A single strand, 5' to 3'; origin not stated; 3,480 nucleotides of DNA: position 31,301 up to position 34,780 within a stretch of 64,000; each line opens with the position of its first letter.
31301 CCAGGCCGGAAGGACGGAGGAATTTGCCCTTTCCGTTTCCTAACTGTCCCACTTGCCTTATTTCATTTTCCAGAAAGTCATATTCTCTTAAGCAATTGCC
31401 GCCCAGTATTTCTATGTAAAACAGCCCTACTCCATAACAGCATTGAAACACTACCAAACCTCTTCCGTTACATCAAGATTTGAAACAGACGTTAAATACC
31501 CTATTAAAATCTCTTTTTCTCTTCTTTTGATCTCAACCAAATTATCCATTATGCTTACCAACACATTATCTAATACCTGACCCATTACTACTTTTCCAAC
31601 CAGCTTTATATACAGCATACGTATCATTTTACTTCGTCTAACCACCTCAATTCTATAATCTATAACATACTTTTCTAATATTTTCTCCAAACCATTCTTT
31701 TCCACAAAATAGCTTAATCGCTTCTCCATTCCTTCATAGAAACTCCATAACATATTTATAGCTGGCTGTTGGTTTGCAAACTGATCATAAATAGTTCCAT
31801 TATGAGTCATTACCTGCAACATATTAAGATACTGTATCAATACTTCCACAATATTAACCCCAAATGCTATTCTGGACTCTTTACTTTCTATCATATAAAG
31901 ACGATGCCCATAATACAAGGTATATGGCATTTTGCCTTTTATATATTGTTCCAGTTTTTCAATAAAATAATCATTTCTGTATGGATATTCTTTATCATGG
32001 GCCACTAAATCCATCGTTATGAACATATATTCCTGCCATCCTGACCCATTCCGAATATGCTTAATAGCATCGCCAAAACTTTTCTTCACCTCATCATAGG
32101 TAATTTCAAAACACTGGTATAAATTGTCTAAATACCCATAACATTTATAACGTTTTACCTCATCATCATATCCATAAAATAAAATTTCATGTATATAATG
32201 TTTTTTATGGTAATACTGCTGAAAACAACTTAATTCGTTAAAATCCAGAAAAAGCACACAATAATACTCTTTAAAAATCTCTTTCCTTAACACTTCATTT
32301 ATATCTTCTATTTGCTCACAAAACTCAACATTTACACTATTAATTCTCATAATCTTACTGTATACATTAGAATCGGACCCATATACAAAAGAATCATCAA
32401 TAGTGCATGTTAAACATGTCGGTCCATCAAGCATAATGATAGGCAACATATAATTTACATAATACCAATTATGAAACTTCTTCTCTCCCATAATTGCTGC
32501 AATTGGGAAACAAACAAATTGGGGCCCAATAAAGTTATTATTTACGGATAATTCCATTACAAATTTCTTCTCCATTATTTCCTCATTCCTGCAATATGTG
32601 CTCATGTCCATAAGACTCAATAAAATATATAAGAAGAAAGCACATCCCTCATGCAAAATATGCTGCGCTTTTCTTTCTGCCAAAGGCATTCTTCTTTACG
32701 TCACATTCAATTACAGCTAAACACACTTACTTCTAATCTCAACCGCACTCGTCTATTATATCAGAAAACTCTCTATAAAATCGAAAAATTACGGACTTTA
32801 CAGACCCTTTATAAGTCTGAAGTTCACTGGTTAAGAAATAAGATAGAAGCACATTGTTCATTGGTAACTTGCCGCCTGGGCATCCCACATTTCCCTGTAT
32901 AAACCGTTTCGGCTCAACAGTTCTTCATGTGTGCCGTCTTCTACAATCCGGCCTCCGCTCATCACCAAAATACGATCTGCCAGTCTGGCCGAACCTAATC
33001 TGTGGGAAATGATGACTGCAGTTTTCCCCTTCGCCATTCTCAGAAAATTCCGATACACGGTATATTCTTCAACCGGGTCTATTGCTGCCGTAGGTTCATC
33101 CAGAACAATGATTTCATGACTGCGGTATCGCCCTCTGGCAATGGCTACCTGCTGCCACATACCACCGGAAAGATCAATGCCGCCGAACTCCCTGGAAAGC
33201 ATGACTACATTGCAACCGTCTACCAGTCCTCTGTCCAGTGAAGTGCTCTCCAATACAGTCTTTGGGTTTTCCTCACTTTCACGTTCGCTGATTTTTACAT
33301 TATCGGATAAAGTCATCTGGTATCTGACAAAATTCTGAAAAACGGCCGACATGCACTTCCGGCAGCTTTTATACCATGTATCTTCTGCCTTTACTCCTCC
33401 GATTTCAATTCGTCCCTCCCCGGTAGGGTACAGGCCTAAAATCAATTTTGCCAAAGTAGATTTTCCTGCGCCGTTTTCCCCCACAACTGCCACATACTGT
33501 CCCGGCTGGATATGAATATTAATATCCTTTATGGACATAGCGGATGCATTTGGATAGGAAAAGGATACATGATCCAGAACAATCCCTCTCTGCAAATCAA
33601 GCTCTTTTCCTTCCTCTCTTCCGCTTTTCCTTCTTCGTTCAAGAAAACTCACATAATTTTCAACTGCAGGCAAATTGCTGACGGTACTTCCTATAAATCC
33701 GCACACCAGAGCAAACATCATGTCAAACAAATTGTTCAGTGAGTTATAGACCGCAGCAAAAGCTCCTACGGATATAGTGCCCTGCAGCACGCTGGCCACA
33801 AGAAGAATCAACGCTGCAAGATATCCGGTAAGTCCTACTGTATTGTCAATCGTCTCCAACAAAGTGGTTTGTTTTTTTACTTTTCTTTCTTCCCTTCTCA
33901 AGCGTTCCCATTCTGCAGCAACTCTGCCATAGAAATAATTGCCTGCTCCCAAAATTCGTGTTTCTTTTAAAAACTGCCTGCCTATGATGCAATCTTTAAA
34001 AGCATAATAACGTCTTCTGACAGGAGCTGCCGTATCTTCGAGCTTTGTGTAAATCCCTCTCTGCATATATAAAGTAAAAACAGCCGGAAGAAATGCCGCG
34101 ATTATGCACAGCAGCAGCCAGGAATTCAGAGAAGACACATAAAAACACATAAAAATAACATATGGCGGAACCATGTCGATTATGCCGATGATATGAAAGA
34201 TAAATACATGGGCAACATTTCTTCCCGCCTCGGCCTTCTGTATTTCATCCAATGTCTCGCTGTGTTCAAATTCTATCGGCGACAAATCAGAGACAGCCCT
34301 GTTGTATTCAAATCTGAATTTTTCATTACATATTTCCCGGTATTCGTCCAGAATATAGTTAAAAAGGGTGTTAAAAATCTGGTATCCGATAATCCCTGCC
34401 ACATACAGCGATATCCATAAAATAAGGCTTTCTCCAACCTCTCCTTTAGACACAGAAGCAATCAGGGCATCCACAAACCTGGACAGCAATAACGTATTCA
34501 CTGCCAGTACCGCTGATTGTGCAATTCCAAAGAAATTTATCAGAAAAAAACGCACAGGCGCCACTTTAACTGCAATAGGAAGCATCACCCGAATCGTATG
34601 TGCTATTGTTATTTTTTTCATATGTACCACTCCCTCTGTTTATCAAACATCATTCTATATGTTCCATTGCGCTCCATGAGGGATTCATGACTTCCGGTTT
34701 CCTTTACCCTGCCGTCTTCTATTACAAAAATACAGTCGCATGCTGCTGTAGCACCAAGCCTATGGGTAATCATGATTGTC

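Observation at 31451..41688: AT-rich mosaic island: three ABC exporters, a cytoplasmic subtilase/P-loop fusion, a transglutaminase-fold protein and an unknown 374-aa protein, with no recognisable substrate gene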

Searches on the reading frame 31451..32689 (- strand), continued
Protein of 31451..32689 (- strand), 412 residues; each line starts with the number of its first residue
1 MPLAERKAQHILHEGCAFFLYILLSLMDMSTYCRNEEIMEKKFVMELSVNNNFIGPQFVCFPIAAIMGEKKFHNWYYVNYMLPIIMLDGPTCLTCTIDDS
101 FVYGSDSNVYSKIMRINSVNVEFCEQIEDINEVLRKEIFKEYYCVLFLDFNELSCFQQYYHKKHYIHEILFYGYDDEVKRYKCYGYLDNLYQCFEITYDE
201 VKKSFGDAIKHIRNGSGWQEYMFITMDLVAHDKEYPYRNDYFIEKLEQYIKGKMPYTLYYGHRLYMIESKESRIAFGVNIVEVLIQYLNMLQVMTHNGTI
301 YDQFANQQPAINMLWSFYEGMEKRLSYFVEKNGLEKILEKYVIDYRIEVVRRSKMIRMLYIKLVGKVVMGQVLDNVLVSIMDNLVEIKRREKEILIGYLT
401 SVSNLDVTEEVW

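Call 68: fold_search(model_id=the predicted structure, library=pdb)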
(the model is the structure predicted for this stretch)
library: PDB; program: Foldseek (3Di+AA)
matches with E <= 10: 351; with E <= 0.001: 9
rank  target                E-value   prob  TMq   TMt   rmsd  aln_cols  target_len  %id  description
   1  7yn1_B                1.2e-06  1.00  0.53  0.56   7.9       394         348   10  Crystal structure of selenomethionine labeled CcbD (released 2023-08-02)
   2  7wuw_C                4.1e-06  1.00  0.51  0.56   6.3       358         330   10  Crystal structure of AziU3/U2 from Streptomyces sahachiroi (released 2022-09-07)
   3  9dks_A                6.4e-06  1.00  0.58  0.62   6.1       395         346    9  Crystal structure of CcbD C19S mutant complexed with single PCP domain of CcbZ (released 2025-09-17)
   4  7yn1_A                7.8e-06  1.00  0.59  0.62   5.9       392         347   10  Crystal structure of selenomethionine labeled CcbD (released 2023-08-02)
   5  9dkr_B                8.2e-06  1.00  0.51  0.54   7.3       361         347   10  Crystal structure of CcbD complexed with PCP domain of CcbZ (released 2025-10-01)
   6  7yn2_A                1.4e-05  1.00  0.47  0.50   7.1       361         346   10  Crystal structure of CcbD with methylthiolincosamide (released 2023-08-02)
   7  9dkr_A                1.5e-05  1.00  0.50  0.53   7.4       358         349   10  Crystal structure of CcbD complexed with PCP domain of CcbZ (released 2025-10-01)
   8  7yn2_B                1.5e-05  1.00  0.44  0.47   8.3       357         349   11  Crystal structure of CcbD with methylthiolincosamide (released 2023-08-02)
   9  9dks_B                3.3e-05  1.00  0.49  0.52   7.5       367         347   10  Crystal structure of CcbD C19S mutant complexed with single PCP domain of CcbZ (released 2025-09-17)
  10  6th5_A                1.2e-01  0.99  0.21  0.34   4.1       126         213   10  Crystal structure of mature wildtype primitive Phytochelatin synthase from Nostoc spec. - Alr0975 (released 2020-11-25)
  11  9r64_I                1.4e-01  0.08  0.14  0.08  39.7       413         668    7  CPS secretion pathway Wza-Wzc_C1 (Conf 0) (released 2026-03-04)
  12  9i2q_A                1.6e-01  0.07  0.13  0.09  24.4       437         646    8  Wzc-K540M-3YE MgADP C1 (released 2025-04-30)
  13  6tho_A                1.8e-01  0.96  0.20  0.31   4.7       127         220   10  Acylintermediate of glutathione and the mature primitive phytochelatin synthase Alr0975 from Nostoc PCC 7120 at atomic (released 2020-12-02)
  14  6tho_B                1.9e-01  0.97  0.21  0.33   4.9       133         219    9  Acylintermediate of glutathione and the mature primitive phytochelatin synthase Alr0975 from Nostoc PCC 7120 at atomic (released 2020-12-02)
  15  7nhr_A                1.9e-01  0.08  0.15  0.10  22.3       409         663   10  Putative transmembrane protein Wzc K540M C1 (released 2021-08-25)
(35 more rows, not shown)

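Call 90: search_protein_families(library=pfam, proteins=[L107:1367-2311:+, L012:2396-3208:+], max_evalue=1)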
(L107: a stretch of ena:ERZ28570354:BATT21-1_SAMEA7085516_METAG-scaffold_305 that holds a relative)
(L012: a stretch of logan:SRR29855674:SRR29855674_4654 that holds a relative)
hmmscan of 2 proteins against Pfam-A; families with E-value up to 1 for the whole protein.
L107:1367-2311:+ (314 aa): 3 families
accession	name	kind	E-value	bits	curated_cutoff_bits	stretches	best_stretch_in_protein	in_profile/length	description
PF01436.27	NHL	-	2.7e-08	33.9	20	1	100-123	3-27/28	NHL repeat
PF17170.10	DUF5128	-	0.0011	18.7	22.9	1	65-148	56-135/321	6-bladed beta-propeller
PF23896.1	DUF7244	-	0.11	13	27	1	208-233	16-41/57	Domain of unknown function (DUF7244)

L012:2396-3208:+ (270 aa): 2 families
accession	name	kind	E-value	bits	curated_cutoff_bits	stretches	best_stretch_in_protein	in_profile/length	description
PF25742.1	Phage_Gene33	-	0.059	14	27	1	184-245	22-84/100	Phage Gene 33 protein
PF20076.4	DUF6472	-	0.99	10.1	27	1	135-166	6-38/57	Domain of unknown function (DUF6472)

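Call 93: search_protein_representatives(alignment_id=A4)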
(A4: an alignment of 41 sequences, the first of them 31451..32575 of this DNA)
Query: 41 sequences, 341 profile positions. Proteins with E-value up to 0.001 (for the whole library): 4336; up to 1e-10: 3096; up to 1e-30: 661. The best 150 are listed.
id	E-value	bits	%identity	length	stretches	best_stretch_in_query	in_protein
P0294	2.9e-113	394.9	-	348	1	1-334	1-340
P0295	4.1e-110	384.5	-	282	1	5-271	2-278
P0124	1.3e-100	353.3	-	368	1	2-339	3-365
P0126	2.2e-92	326.2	-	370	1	1-339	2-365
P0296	1.2e-83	297.5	-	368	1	2-337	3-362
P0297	2.1e-77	276.9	-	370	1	2-339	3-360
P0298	1.4e-61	225.0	-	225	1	25-233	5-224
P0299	5.2e-60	219.8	-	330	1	2-338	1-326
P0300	1.4e-58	215.0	-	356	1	2-338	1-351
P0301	3.8e-55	203.8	-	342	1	3-337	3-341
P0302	7.8e-54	199.5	-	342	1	3-338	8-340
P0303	9.0e-54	199.3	-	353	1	3-340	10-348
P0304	2.7e-53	197.7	-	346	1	2-338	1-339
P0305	3.5e-53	197.3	-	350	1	2-338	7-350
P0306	1.0e-51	192.5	-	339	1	11-340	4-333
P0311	8.3e-48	179.7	-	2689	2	6-338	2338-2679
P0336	1.2e-44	169.3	-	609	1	2-339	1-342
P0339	2.9e-44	168.0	-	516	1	2-336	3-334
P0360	9.0e-43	163.1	-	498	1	1-338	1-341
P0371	6.4e-42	160.3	-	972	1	3-338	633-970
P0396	7.6e-41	156.8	-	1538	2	20-335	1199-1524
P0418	3.2e-40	154.7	-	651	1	2-339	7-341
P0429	8.4e-40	153.3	-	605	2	2-339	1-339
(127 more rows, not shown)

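Call 94: search_protein_families(library=pfam, proteins=[P0311, P0396, P0371, P0336, P0418, P0429, P0339, P0360], max_evalue=0.0001)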
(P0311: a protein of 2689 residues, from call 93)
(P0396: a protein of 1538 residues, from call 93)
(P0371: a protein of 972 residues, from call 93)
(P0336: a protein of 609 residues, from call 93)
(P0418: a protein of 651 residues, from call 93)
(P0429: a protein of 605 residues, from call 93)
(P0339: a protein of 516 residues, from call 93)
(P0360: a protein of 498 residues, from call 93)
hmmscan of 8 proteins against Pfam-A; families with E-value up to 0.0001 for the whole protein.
P0311 (2689 aa): 10 families
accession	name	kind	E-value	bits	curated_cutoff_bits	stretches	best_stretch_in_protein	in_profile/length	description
PF00668.25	Condensation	-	1.4e-126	423.3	30.6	1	787-1222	2-453/456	Condensation domain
PF00501.34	AMP-binding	-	1.1e-78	265.1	29.9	1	1245-1597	1-383/384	AMP-binding enzyme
PF00109.32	ketoacyl-synt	-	1.1e-69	235.3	20.8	1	28-278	2-252/252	Beta-ketoacyl synthase, N-terminal domain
PF02801.28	Ketoacyl-synt_C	-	2.6e-44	150.5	20.8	1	286-403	1-118/119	Beta-ketoacyl synthase, C-terminal domain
PF00550.31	PP-binding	-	7.8e-31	106.6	20.8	2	1778-1842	1-67/67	Phosphopantetheine attachment site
PF22621.2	CurL-like_PKS_C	-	7.3e-20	71.1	27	1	468-529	1-62/64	CurL-like, PKS C-terminal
PF16197.11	KAsynt_C_assoc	-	3.6e-15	56.8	33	1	406-511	1-104/111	Ketoacyl-synthetase C-terminal extension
PF13193.12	AMP-binding_C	-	1.7e-11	45.3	24.5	1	1677-1750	1-76/76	AMP-binding enzyme C-terminal domain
PF22336.2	RhiE-like_linker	-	2.4e-08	34.3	27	1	472-536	2-65/67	RhiE-like, KS-MAT linker domain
PF14399.12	BtrH_N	-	3.7e-06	27.6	29.7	0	1972-2027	72-128/134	Butirosin biosynthesis protein H, N-terminal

P0396 (1538 aa): 6 families
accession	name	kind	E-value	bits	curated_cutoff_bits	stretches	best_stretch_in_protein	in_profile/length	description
PF00109.32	ketoacyl-synt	-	1.4e-70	238.3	20.8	1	41-301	2-252/252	Beta-ketoacyl synthase, N-terminal domain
PF02801.28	Ketoacyl-synt_C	-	1.5e-41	141.6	20.8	1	309-427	1-119/119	Beta-ketoacyl synthase, C-terminal domain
PF22621.2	CurL-like_PKS_C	-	1.1e-19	70.5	27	1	496-558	2-64/64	CurL-like, PKS C-terminal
PF16197.11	KAsynt_C_assoc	-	5.5e-17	62.6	33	1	429-543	1-107/111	Ketoacyl-synthetase C-terminal extension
PF00550.31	PP-binding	-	6.7e-12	45.9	20.8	1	709-769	2-65/67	Phosphopantetheine attachment site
PF22336.2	RhiE-like_linker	-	1.3e-09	38.3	27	1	500-561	3-63/67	RhiE-like, KS-MAT linker domain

P0371 (972 aa): 3 families
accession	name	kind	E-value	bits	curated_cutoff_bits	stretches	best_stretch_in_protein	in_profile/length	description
PF00501.34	AMP-binding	-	7.7e-69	232.8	29.9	1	16-368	7-384/384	AMP-binding enzyme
PF13193.12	AMP-binding_C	-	1.2e-10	42.5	24.5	1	427-500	1-76/76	AMP-binding enzyme C-terminal domain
PF00550.31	PP-binding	-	2.2e-10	41.1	20.8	1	528-589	1-67/67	Phosphopantetheine attachment site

P0336 (609 aa): 0 families

P0418 (651 aa): 0 families

P0429 (605 aa): 0 families

P0339 (516 aa): 1 family
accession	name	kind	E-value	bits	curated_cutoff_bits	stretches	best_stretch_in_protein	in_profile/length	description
PF14399.12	BtrH_N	-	3.2e-06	27.8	29.7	1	91-143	80-133/134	Butirosin biosynthesis protein H, N-terminal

P0360 (498 aa): 1 family
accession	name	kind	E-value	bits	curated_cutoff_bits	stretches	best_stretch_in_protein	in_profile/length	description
PF00754.31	F5_F8_type_C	-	1.6e-08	35.2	28.2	1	364-489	3-126/127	F5/8 type C domain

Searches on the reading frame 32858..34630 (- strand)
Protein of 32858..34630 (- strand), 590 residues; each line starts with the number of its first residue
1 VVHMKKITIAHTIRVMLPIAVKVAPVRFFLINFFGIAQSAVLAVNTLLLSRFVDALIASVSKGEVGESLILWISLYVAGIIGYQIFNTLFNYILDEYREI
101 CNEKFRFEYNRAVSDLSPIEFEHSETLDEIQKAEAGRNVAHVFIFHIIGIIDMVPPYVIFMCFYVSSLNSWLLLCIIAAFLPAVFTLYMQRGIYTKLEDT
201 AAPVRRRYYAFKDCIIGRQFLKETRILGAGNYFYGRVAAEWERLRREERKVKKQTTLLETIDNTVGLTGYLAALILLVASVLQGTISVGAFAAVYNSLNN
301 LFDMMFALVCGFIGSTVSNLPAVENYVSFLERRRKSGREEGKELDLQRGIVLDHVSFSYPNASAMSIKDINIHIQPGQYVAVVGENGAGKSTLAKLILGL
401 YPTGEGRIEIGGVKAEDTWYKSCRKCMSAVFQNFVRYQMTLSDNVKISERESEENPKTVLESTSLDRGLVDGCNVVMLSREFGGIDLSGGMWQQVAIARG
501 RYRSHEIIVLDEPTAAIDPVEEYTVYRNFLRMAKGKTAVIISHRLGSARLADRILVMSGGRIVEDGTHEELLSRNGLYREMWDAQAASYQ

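Call 4: search_protein_families(library=ncbifam, proteins=[window:32858-34630:-], max_evalue=0.01)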
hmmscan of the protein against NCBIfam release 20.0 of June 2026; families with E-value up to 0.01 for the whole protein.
window:32858-34630:- (590 aa): 185 families (the best 25 are shown)
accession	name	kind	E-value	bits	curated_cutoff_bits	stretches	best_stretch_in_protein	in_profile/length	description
TIGR02203.1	MsbA_lipidA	equivalog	3.8e-60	203.9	602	1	38-585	22-569/572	lipid A export permease/ATP-binding protein MsbA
TIGR03796.1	NHLM_micro_ABC1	equivalog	1.6e-56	191.9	853.3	1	133-581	257-708/710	NHLP family bacteriocin export ABC transporter peptidase/permease/ATPase subunit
TIGR03375.1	type_I_sec_LssB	subfamily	1.8e-56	191.8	693.1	1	148-574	267-691/696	type I secretion system permease/ATPase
NF045513.1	HepA_fam_ABC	equivalog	4.5e-50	170.7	725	1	226-583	248-607/610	heterocyst formation ABC transporter subunit HepA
TIGR03797.1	NHLM_micro_ABC2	equivalog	6.2e-50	170.4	709.4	1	221-585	324-685/686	NHLP bacteriocin export ABC transporter permease/ATPase subunit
NF010178.0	PRK13657.1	equivalog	6.4e-50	170.2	733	1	235-586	212-571/588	glucan ABC transporter ATP-binding protein/ permease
TIGR02204.1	MsbA_rel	hypoth_equivalog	8.9e-49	166.6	780.4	1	274-582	260-572/576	ABC transporter, permease/ATP-binding protein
TIGR01846.1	type_I_sec_HlyB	subfamily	4.2e-47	160.8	725.55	1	253-586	359-693/694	type I secretion system permease/ATPase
NF008381.0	PRK11176.1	equivalog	2.4e-45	155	867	1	234-585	227-579/582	lipid A ABC transporter ATP-binding protein/permease MsbA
NF008364.0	PRK11160.1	equivalog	3.1e-44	151.5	630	1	161-582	151-572/575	heme ABC transporter ATP-binding protein/permease CydC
TIGR02857.1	CydD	equivalog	8.5e-44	150.4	435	1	322-557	293-529/529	thiol reductant ABC exporter subunit CydD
NF008056.1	PRK10790.1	equivalog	9.5e-43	146.6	746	1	271-588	264-578/584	SmdB family multidrug efflux ABC transporter permease/ATP-binding protein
TIGR01193.1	bacteriocin_ABC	subfamily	2.1e-41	142.2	523.85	1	43-582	173-706/708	peptide cleavage/export ABC transporter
TIGR00958.1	3a01208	subfamily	2.2e-40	138.6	874.6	1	312-581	440-710/711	antigen peptide transporter 2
TIGR01192.1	chvA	subfamily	6.3e-40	137.4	585.4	1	26-581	19-566/585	glucan export ABC transporter ATP-binding protein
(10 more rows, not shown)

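Call 5: search_protein_families(library=pfam, proteins=[window:32858-34630:-], max_evalue=0.01)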
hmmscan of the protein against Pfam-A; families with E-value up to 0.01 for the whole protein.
window:32858-34630:- (590 aa): 2 families
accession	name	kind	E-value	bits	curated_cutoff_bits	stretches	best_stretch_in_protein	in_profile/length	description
PF00005.33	ABC_tran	-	1.2e-26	94.4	25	1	368-515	2-137/137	ABC transporter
PF02463.25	SMC_N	-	0.0024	17.8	40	0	372-555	20-209/220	RecF/RecN/SMC N terminal domain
